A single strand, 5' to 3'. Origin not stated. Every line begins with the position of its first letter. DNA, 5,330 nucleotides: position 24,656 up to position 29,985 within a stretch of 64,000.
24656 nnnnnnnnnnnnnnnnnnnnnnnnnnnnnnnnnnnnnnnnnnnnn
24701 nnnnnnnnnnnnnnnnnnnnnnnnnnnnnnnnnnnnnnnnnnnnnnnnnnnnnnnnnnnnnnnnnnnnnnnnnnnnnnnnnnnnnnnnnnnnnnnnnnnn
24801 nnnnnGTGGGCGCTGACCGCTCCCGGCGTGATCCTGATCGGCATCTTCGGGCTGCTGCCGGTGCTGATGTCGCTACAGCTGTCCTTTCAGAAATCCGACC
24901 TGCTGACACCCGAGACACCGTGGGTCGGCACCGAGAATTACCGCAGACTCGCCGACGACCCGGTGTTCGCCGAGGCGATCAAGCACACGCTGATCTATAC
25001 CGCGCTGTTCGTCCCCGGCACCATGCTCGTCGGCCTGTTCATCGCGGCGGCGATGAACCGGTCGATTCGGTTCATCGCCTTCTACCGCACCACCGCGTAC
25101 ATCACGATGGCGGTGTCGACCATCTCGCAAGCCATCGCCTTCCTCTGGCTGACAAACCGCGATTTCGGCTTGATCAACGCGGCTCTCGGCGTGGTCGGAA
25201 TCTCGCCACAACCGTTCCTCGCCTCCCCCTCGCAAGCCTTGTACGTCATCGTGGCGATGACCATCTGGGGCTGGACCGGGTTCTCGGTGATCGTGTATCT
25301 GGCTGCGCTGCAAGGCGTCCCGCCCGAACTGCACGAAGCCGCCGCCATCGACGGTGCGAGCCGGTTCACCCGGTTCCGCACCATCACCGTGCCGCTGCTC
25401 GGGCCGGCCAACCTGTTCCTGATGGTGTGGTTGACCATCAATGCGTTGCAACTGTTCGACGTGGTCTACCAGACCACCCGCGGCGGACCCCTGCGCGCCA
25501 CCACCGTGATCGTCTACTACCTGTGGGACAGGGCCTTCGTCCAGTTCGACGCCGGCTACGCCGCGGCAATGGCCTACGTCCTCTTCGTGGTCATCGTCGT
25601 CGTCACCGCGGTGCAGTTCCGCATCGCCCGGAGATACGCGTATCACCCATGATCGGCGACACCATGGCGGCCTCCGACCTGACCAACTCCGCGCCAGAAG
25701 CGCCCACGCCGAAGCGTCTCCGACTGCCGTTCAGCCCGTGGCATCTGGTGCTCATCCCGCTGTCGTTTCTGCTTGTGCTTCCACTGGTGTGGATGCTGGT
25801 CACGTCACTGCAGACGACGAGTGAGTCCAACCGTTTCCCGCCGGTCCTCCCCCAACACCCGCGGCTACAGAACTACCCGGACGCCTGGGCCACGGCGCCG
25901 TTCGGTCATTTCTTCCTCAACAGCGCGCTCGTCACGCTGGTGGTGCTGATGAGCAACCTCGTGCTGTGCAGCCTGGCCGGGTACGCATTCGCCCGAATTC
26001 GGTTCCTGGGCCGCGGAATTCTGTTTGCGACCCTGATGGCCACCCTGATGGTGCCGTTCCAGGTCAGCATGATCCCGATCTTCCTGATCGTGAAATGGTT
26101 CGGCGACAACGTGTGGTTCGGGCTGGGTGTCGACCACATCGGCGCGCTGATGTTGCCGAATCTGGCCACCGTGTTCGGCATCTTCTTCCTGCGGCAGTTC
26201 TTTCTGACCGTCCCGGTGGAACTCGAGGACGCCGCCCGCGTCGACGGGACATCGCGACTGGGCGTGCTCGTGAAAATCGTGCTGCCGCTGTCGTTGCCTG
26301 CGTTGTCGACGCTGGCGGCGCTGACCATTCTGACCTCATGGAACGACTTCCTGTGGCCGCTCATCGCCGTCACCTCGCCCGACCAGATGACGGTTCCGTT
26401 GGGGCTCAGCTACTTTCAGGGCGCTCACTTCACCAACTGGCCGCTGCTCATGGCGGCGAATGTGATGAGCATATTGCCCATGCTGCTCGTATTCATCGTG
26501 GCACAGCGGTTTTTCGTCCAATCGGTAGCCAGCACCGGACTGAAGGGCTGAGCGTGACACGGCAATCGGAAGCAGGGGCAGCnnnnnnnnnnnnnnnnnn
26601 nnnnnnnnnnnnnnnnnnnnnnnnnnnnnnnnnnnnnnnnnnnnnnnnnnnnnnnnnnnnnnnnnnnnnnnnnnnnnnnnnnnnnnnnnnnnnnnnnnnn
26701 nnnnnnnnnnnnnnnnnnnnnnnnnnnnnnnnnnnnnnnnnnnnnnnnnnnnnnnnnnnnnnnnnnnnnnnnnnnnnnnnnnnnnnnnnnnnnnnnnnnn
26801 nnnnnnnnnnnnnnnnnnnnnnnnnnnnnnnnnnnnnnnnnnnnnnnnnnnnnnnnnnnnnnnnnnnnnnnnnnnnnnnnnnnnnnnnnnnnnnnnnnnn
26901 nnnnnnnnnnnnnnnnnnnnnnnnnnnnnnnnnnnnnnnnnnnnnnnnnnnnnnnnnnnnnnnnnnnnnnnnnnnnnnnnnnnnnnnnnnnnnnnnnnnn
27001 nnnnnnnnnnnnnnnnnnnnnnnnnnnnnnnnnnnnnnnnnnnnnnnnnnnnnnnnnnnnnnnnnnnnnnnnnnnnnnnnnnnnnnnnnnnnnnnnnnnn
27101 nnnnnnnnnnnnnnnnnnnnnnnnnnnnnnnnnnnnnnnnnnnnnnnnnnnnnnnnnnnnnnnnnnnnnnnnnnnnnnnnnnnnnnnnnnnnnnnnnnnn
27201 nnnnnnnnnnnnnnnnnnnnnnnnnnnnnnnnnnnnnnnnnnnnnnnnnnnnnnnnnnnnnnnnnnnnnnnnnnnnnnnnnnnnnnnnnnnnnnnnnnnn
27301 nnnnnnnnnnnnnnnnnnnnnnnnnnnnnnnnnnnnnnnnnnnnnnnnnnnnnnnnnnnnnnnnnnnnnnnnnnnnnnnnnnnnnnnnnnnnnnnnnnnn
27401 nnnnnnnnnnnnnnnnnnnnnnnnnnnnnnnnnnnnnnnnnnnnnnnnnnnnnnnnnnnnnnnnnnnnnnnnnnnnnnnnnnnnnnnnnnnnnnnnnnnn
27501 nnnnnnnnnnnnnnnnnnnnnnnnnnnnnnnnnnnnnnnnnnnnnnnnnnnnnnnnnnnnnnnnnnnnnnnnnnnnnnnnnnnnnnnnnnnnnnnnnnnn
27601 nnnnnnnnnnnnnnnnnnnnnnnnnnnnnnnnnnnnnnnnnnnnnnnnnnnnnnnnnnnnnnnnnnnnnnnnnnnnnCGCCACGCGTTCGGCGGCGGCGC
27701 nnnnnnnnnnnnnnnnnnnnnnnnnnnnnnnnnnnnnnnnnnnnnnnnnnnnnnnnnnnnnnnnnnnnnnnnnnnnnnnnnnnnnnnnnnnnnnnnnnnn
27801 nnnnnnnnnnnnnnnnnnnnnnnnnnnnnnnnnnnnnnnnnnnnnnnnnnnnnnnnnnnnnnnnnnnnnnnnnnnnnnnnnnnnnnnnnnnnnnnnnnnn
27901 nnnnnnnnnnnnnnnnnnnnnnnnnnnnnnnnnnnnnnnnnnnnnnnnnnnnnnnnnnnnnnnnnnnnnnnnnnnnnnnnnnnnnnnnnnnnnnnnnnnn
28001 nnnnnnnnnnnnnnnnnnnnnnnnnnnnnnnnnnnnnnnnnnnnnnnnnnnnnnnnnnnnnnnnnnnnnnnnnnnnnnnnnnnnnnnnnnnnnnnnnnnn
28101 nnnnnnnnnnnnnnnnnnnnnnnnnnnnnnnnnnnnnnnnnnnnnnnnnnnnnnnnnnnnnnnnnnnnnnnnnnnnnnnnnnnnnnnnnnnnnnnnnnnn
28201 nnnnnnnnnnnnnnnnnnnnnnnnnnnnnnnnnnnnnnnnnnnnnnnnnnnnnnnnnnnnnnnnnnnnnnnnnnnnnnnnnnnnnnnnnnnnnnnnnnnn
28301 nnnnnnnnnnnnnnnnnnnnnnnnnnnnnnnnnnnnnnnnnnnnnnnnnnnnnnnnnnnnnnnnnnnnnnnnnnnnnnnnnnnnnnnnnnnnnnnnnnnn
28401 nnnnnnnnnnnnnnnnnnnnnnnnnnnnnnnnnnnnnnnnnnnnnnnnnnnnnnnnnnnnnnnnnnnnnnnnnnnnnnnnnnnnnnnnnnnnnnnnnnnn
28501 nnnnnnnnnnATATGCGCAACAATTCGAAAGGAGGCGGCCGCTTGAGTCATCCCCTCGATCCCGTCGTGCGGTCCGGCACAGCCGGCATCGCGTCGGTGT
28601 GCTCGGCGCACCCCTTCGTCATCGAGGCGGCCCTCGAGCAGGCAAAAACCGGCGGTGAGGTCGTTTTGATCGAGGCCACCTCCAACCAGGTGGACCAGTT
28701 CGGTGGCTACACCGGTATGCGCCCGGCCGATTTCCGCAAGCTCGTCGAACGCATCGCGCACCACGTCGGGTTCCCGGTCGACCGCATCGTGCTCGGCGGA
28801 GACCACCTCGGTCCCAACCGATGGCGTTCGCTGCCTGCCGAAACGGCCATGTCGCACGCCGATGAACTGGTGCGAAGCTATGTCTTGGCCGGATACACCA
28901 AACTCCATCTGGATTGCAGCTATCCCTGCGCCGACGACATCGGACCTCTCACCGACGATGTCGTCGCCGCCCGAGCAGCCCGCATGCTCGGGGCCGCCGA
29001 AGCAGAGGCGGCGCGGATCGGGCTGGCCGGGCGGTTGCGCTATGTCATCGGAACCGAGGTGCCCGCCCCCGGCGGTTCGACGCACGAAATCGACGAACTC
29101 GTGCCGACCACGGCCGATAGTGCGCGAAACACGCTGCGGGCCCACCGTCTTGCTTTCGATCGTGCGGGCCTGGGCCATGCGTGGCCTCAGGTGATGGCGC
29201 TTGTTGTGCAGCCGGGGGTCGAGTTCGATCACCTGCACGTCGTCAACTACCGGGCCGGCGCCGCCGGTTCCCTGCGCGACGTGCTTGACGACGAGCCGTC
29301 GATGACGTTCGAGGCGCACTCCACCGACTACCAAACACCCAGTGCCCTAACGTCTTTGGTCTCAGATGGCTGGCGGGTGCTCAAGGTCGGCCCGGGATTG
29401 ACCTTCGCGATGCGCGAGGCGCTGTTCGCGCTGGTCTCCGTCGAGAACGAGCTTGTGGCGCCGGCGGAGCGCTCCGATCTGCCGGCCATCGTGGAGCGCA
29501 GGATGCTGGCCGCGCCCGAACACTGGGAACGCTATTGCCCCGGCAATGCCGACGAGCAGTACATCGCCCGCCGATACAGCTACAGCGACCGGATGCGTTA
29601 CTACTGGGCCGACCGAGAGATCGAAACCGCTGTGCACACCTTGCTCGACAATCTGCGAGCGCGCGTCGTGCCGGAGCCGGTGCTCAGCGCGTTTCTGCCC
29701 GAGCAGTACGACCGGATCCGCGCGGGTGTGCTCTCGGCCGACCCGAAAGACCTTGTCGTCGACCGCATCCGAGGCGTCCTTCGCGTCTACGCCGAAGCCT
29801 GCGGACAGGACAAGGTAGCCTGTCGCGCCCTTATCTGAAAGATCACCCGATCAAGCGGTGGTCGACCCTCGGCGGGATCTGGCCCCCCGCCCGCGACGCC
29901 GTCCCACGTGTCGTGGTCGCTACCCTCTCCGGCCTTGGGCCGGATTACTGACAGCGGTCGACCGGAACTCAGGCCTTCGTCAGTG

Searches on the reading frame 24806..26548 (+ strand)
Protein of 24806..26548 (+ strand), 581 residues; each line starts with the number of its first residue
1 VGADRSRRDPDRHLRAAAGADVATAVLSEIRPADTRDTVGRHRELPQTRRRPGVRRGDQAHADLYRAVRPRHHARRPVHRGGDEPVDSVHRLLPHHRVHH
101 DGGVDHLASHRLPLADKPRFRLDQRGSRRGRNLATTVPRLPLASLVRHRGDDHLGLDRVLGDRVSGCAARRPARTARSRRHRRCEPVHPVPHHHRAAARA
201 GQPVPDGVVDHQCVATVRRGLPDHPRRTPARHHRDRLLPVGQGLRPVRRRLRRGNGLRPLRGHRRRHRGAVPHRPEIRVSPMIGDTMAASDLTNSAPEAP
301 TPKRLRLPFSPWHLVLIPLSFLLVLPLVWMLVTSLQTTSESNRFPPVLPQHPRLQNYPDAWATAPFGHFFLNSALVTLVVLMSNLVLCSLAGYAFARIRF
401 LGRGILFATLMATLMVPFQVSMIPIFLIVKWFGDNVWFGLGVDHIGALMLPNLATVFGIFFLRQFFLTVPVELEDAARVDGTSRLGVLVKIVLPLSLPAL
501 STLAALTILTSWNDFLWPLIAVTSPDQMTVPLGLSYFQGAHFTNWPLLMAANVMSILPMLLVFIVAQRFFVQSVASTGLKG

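Call 52: search_protein_families(library=pfam, proteins=[window:24806-26548:+], max_evalue=0.00001)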
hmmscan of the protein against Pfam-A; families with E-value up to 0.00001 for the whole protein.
window:24806-26548:+ (581 aa): 1 family
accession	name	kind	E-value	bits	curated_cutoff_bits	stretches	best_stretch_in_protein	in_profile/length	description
PF00528.27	BPD_transp_1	-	4.4e-14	53.1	26.4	1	390-574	3-182/184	Binding-protein-dependent transport system inner membrane component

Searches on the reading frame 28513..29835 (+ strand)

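Call 52: search_protein_families(library=pfam, proteins=[window:28513-29835:+], max_evalue=0.00001)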
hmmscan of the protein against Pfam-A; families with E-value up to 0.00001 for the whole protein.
window:28513-29835:+ (441 aa): 1 family
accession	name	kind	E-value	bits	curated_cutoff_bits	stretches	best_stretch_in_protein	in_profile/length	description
PF08013.17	GatZ_KbaZ-like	-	3.6e-174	579.8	26.7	1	23-430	13-419/420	D-tagatose-1,6-bisphosphate aldolase subunit GatZ/KbaZ-like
